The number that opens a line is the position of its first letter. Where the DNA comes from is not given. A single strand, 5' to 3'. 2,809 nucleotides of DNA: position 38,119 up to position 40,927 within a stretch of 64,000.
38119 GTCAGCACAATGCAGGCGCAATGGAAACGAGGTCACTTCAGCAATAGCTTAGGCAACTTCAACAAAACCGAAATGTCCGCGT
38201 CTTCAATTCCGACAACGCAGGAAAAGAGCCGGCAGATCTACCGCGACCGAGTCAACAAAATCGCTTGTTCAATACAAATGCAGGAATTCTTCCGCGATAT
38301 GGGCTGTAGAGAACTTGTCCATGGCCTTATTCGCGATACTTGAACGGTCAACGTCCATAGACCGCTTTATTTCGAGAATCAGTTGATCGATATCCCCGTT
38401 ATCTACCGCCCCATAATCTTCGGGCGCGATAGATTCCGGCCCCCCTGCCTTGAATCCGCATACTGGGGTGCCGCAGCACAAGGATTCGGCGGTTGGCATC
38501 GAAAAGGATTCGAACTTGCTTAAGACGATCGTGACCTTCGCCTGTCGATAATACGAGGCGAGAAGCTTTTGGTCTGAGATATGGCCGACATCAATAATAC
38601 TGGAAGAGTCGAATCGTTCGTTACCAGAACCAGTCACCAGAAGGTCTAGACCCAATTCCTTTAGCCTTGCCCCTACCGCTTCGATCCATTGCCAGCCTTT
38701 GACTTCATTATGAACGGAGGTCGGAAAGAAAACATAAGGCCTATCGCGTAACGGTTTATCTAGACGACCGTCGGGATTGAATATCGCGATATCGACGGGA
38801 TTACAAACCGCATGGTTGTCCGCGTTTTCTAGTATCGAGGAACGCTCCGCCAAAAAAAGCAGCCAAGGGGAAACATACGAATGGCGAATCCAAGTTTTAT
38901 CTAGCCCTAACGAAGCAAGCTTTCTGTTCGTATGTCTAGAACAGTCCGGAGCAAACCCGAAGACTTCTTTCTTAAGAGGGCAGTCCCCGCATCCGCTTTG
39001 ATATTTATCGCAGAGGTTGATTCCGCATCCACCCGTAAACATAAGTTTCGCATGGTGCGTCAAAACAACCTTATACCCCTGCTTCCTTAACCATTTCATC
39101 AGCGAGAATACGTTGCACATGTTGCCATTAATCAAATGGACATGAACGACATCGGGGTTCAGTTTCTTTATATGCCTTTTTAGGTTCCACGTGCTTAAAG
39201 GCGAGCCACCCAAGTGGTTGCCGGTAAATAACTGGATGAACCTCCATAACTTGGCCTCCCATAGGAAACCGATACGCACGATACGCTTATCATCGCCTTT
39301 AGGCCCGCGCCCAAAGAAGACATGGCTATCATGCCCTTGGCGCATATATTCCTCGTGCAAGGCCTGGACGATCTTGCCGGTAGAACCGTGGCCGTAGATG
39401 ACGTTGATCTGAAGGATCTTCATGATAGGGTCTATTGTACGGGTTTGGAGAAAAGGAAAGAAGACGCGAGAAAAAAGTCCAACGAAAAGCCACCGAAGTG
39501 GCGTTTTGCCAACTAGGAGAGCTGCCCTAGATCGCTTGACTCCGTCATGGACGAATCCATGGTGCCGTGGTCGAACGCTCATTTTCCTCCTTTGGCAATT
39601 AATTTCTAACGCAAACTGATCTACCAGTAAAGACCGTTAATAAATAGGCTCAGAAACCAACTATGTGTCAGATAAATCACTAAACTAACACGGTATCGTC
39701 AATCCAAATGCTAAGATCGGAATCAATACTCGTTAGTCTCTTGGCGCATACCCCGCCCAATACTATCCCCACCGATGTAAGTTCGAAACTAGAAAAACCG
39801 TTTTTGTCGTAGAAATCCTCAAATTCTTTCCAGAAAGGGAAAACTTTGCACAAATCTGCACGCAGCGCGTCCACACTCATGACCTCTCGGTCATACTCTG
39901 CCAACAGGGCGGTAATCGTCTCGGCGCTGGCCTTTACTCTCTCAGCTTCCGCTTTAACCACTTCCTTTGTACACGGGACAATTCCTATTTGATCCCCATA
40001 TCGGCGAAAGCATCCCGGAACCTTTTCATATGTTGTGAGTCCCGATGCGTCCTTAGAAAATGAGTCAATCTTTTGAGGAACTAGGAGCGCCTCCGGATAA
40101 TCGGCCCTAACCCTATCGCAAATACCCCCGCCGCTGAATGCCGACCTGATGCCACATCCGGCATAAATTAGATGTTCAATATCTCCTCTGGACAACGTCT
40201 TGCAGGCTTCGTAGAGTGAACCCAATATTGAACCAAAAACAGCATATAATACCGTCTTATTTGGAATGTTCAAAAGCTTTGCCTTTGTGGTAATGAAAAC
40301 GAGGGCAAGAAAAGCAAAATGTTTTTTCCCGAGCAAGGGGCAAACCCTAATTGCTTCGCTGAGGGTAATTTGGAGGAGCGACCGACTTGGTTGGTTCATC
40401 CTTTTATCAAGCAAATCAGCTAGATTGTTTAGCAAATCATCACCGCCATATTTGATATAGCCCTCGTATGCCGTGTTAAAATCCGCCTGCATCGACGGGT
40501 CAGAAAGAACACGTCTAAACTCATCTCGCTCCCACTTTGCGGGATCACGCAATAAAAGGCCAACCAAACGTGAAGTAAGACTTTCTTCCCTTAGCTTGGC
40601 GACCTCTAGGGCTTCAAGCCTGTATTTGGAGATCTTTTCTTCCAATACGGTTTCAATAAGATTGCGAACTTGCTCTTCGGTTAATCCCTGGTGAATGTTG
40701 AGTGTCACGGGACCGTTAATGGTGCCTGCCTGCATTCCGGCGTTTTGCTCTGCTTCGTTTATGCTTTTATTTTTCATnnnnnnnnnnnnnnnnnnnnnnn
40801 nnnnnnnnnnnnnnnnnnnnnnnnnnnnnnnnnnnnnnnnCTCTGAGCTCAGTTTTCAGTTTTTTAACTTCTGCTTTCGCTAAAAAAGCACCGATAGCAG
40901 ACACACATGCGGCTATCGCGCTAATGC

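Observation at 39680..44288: IetAS-like ATPase/subtilase pair extended by a small TM protein and an uncharacterised 365-aa protein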

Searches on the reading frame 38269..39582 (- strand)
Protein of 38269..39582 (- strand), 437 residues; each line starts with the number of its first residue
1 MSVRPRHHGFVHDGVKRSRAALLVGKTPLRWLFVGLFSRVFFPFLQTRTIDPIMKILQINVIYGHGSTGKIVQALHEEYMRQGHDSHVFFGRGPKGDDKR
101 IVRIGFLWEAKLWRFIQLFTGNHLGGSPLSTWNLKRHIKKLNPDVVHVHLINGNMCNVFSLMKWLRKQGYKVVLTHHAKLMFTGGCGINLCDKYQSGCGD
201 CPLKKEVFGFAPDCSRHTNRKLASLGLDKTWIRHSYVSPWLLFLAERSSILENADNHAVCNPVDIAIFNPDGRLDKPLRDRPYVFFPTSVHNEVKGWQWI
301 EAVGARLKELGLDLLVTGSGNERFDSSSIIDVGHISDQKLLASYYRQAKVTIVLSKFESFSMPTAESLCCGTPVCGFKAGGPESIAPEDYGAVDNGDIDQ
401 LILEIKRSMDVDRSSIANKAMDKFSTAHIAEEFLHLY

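Call 8: search_protein_families(library=pfam, proteins=[window:38269-39582:-], max_evalue=0.001)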
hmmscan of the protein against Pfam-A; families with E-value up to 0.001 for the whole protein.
window:38269-39582:- (437 aa): 6 families
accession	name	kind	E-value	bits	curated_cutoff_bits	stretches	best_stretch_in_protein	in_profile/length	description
PF13439.12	Glyco_transf_4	-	1.9e-11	44.7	28.5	1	70-179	6-106/170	Glycosyltransferase Family 4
PF13692.12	Glyco_trans_1_4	-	1.8e-10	41.6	27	1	282-407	2-138/142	Glycosyl transferases group 1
PF00534.26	Glycos_transf_1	-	2.1e-08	34.3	26.4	1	333-409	79-156/172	Glycosyl transferases group 1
PF13579.12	Glyco_trans_4_4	-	4.3e-07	30.8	29.7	1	69-179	4-104/158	Glycosyl transferase 4-like domain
PF13524.12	Glyco_trans_1_2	-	0.00066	20.1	25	0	299-428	5-133/144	Glycosyl transferase-like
PF13477.12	Glyco_trans_4_2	-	0.00087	19.9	23.4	0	129-177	61-107/139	Glycosyl transferase 4-like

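Call 9: search_protein_families(library=padloc, proteins=[window:38269-39582:-], max_evalue=0.001)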
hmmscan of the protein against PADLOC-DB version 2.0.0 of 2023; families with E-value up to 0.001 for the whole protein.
window:38269-39582:- (437 aa): 0 families

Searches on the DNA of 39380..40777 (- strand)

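Call 54: search_dna_similar(query=L005:6737-7849:+, collection=ecoli_genomes, mode=near, max_rows=12, rows=spread)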
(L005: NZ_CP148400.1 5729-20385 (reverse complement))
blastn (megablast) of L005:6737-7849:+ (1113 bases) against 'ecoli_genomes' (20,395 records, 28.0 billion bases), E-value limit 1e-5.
Records with a match: 7; places in all: 7; records where one place covers at least 80% of the query: 6.
Genomes with a match: 7 of 5426; with a place that covers at least 80% of the query: 6. Places per genome that has any: lowest 1, median 1, highest 1. On chromosomes: 5 places; on plasmids: 2.
Best place of each record, by identity: >=99% 6; 95-99% 1.
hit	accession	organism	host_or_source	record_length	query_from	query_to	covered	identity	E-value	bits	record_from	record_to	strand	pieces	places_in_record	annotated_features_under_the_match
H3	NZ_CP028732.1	Escherichia coli strain H3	Homo sapiens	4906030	1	1113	100%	100.0%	0e+0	2056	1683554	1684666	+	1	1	LPO_1073/Vpar_1526 family protein | hypothetical protein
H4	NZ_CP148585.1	Escherichia coli strain Z1322HEC0001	Homo sapiens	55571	1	1113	100%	100.0%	0e+0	2056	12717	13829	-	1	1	LPO_1073/Vpar_1526 family protein | hypothetical protein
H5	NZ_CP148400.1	Escherichia coli strain Z1323HEC0009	Homo sapiens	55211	1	1113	100%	100.0%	0e+0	2056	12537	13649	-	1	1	LPO_1073/Vpar_1526 family protein | hypothetical protein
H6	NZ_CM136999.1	Escherichia coli strain HSP425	Homo sapiens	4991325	1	1113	100%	100.0%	0e+0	2056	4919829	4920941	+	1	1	LPO_1073/Vpar_1526 family protein | hypothetical protein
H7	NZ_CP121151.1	Escherichia coli strain E47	bovine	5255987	1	1113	100%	99.9%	0e+0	2050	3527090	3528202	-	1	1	LPO_1073/Vpar_1526 family protein | hypothetical protein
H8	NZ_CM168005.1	Escherichia coli strain PEC422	Sus scrofa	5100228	1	1113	100%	97.6%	0e+0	1906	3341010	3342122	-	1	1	LPO_1073/Vpar_1526 family protein | hypothetical protein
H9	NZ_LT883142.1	Escherichia coli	-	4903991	1030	1113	8%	100.0%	3e-34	156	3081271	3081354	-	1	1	hypothetical protein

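Call 88: search_rna_families(source=window, start=39380, end=39720, threshold=evalue, max_evalue=1)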
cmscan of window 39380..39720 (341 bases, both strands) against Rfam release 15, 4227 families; matches with E-value up to 1: 0.
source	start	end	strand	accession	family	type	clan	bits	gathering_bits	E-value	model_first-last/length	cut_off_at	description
